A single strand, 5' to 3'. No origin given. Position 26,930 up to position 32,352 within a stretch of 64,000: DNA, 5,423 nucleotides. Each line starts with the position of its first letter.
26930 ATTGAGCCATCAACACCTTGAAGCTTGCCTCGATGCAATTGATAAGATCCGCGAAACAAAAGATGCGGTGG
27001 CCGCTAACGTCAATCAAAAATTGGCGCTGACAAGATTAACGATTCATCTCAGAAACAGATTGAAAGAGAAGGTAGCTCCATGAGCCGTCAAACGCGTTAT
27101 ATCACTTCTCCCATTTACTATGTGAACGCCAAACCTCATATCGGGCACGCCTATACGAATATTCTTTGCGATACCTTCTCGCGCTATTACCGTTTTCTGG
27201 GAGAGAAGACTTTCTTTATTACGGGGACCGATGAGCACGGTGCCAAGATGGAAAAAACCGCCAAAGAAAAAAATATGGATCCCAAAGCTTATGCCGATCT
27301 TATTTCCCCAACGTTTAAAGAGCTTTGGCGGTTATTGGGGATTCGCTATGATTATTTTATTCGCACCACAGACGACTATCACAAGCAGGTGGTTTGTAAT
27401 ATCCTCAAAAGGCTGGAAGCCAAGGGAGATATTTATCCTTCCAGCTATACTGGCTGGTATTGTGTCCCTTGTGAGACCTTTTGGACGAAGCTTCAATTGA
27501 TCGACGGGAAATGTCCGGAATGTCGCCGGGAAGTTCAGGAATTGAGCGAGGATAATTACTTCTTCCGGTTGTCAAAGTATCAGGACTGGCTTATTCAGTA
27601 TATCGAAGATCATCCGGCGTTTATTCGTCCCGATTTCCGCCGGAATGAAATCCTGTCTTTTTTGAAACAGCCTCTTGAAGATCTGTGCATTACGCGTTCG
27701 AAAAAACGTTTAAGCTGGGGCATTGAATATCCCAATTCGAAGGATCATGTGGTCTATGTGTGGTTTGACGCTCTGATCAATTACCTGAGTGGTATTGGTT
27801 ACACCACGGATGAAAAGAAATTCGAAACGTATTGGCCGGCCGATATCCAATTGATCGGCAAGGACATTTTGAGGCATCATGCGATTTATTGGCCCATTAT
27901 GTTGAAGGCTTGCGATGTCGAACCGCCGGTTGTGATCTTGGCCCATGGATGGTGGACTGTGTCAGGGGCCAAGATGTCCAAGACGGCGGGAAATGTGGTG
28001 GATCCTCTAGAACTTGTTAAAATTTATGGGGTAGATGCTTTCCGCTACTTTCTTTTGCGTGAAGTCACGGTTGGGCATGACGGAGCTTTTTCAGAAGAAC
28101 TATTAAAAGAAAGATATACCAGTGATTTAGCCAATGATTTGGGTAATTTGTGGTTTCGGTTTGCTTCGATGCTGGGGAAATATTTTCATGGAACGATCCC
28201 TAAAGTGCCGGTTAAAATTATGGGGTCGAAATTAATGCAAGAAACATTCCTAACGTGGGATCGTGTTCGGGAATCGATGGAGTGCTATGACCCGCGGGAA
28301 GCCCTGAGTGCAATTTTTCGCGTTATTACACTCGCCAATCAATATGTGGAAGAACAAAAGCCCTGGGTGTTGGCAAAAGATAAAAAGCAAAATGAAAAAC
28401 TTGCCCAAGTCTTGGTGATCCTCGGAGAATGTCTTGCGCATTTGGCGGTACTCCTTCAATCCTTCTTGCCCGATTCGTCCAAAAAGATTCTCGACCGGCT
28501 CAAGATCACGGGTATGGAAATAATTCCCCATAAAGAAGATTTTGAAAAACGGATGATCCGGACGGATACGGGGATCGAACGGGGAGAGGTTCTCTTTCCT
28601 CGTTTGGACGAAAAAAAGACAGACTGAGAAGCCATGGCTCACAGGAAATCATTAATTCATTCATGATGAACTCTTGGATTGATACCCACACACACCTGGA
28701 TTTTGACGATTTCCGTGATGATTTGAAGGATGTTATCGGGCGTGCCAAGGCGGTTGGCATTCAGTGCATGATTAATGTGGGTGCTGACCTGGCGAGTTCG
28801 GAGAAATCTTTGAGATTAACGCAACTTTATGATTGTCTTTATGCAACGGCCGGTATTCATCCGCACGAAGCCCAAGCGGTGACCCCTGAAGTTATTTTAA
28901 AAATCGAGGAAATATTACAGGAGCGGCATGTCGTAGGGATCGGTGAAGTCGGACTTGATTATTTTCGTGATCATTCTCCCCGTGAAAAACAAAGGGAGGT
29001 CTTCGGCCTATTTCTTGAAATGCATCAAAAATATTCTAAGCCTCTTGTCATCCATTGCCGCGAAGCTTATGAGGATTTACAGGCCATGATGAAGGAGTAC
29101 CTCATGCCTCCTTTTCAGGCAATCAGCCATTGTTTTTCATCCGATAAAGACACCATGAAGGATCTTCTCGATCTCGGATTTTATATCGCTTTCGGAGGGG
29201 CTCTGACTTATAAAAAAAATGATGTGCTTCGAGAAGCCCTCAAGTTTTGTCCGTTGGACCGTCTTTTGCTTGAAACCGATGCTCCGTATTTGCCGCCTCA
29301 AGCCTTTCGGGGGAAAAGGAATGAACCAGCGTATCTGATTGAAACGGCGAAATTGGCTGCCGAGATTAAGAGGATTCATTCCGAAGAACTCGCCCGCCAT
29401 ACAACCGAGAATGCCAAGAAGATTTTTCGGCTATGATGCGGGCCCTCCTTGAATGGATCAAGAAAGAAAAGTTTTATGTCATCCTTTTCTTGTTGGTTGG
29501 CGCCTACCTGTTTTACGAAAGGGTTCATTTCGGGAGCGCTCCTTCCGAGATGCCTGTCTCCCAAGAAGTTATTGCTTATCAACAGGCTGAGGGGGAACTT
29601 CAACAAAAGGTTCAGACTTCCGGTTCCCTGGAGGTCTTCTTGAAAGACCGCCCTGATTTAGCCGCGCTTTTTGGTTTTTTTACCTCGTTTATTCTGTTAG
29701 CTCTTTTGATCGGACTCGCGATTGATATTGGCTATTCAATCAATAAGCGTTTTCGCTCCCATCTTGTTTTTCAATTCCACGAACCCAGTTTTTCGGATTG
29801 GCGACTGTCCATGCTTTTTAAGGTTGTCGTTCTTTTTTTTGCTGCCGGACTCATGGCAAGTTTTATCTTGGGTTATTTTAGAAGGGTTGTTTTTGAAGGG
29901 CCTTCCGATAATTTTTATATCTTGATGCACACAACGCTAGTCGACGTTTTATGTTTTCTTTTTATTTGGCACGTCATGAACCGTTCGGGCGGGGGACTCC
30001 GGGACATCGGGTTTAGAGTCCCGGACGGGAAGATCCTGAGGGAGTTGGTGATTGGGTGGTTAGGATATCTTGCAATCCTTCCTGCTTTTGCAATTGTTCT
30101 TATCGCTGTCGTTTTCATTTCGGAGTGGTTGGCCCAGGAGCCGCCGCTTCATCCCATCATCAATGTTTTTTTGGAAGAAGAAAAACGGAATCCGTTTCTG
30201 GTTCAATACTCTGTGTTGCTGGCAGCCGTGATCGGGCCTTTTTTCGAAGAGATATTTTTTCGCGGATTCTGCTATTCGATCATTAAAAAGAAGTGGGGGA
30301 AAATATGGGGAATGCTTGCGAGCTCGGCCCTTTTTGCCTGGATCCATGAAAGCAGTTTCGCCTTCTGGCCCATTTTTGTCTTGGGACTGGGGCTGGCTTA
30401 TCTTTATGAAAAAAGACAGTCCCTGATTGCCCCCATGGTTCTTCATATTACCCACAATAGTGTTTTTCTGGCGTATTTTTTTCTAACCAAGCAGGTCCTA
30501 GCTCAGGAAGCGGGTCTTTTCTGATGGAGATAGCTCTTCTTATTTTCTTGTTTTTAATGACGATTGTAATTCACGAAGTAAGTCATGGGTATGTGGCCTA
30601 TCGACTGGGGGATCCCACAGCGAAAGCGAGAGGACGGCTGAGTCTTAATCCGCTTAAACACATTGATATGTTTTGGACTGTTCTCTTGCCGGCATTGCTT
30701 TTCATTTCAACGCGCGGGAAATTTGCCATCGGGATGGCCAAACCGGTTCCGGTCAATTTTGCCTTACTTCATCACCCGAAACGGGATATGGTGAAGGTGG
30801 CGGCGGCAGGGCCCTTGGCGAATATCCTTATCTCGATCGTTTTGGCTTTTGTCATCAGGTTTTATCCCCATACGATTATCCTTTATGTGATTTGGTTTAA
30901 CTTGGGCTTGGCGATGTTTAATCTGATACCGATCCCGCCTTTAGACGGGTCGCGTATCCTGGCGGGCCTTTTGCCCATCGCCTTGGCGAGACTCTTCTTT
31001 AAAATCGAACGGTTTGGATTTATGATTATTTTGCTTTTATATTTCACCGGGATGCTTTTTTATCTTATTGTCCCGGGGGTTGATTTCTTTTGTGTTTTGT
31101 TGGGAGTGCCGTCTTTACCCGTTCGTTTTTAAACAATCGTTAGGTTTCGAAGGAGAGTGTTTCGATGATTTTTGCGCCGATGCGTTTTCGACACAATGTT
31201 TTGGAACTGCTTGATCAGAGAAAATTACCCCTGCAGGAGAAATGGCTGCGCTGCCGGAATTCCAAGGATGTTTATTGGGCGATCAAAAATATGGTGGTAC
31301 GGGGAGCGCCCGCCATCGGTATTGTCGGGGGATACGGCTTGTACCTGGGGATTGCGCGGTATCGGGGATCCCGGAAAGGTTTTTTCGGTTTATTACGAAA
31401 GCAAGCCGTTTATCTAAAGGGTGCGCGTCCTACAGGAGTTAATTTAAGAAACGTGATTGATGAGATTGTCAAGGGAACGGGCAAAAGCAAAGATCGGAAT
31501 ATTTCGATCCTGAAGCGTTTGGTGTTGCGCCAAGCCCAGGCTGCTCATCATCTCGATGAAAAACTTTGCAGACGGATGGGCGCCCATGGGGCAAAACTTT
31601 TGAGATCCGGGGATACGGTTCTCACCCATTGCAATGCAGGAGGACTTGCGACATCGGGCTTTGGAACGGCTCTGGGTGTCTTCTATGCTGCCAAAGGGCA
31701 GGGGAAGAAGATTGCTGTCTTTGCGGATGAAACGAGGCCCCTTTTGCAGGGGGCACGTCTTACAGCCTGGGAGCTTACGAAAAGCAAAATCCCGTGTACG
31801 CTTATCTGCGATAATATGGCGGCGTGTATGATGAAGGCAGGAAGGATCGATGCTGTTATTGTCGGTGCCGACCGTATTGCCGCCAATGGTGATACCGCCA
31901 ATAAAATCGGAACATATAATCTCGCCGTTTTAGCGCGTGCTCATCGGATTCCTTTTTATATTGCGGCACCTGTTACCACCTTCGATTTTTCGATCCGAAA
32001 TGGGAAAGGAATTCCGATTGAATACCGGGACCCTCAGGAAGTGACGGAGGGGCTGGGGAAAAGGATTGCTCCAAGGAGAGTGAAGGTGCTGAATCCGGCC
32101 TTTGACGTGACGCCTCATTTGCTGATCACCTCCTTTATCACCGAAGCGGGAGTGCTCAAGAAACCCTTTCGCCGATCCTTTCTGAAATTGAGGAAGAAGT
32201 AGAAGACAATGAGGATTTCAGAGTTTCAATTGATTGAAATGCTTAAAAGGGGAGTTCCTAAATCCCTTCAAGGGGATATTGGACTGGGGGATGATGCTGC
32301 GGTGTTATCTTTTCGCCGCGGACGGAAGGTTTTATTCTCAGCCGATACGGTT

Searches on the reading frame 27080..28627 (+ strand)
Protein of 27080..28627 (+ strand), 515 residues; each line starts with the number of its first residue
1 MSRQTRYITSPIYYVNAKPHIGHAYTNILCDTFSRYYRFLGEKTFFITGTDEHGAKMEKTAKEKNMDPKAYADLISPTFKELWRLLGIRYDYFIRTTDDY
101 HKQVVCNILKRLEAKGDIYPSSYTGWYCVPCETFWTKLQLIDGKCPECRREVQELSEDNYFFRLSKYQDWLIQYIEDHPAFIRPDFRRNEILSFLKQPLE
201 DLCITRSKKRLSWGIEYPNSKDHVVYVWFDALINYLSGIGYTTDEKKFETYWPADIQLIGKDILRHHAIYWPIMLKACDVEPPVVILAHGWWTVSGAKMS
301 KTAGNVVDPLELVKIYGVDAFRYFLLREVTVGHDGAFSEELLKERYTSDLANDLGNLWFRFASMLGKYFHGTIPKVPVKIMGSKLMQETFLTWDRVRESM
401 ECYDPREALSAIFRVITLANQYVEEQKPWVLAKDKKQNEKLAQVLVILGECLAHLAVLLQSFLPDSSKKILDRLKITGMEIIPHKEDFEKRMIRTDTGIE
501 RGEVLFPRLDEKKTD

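Call 50: search_protein_families(library=pfam, proteins=[window:27080-28627:+], max_evalue=0.0001)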
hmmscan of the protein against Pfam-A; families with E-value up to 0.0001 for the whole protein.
window:27080-28627:+ (515 aa): 5 families
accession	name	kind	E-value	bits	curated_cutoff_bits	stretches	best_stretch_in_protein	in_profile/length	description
PF09334.17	tRNA-synt_1g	-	4.1e-106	355.5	20.1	2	157-360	181-389/391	tRNA synthetases class I (M)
PF00133.28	tRNA-synt_1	-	4.2e-31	108.6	22.7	2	222-334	296-410/414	tRNA synthetases class I (I, L, M and V)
PF01406.26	tRNA-synt_1e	-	1.2e-10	41.7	27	1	15-125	19-129/301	tRNA synthetases class I (C) catalytic domain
PF19303.5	Anticodon_3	-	6e-08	33.1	23.5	1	385-513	14-139/152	Anticodon binding domain of methionyl tRNA ligase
PF08264.19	Anticodon_1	-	8.6e-05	22.9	25.1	0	388-472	7-88/148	Anticodon-binding domain of tRNA ligase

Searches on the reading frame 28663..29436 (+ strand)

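Call 50: search_protein_families(library=pfam, proteins=[window:28663-29436:+], max_evalue=0.0001)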
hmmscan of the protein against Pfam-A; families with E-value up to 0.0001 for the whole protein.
window:28663-29436:+ (257 aa): 1 family
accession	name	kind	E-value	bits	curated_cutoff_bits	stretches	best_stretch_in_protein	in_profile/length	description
PF01026.27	TatD_DNase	-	3.3e-80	269.6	27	1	6-256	1-253/253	TatD related DNase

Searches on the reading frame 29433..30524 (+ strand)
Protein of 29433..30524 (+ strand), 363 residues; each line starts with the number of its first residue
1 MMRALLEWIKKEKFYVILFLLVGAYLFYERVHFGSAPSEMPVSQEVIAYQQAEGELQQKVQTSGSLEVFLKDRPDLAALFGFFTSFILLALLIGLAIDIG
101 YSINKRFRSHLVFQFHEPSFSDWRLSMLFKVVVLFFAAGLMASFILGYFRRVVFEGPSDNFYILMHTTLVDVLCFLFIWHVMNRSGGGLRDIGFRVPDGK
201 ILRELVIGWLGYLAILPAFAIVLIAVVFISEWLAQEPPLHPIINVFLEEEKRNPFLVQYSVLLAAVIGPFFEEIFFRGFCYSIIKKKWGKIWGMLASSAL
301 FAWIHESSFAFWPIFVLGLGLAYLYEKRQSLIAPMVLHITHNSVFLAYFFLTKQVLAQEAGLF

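Call 50: search_protein_families(library=pfam, proteins=[window:29433-30524:+], max_evalue=0.0001)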
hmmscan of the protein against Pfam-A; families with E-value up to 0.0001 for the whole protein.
window:29433-30524:+ (363 aa): 1 family
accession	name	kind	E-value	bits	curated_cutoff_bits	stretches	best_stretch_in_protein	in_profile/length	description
PF02517.21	Rce1-like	-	7.3e-20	71.5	22.4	1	260-343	7-92/93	Type II CAAX prenyl endopeptidase Rce1-like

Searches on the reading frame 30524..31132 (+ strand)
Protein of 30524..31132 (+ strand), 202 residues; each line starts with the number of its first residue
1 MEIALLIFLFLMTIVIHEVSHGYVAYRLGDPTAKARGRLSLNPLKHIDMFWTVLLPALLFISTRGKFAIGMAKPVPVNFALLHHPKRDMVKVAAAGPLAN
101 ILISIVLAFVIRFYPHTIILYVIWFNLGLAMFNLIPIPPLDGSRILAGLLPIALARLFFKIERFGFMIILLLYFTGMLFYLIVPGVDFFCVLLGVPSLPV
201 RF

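Call 50: search_protein_families(library=pfam, proteins=[window:30524-31132:+], max_evalue=0.0001)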
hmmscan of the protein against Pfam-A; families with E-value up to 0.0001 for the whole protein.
window:30524-31132:+ (202 aa): 1 family
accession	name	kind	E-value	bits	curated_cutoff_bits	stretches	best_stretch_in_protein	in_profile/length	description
PF02163.28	Peptidase_M50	-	6.4e-13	49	27.2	2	118-172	162-217/221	Peptidase family M50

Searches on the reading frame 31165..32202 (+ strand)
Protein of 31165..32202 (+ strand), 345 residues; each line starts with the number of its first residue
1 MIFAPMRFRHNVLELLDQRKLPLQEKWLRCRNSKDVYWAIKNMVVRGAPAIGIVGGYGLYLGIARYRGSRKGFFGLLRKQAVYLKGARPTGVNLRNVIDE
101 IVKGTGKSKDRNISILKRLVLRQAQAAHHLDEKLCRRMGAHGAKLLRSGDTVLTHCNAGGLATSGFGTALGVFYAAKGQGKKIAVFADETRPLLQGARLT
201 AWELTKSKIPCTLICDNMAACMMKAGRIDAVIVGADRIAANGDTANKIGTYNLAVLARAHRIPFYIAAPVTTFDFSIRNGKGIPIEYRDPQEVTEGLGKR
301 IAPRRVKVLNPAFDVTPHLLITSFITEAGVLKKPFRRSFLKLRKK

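Call 50: search_protein_families(library=pfam, proteins=[window:31165-32202:+], max_evalue=0.0001)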
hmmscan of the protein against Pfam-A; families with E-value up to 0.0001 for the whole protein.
window:31165-32202:+ (345 aa): 1 family
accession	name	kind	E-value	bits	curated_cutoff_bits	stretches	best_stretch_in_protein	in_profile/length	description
PF01008.23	IF-2B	-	2.7e-85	286.4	22.4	1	45-332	2-279/280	Initiation factor 2 subunit family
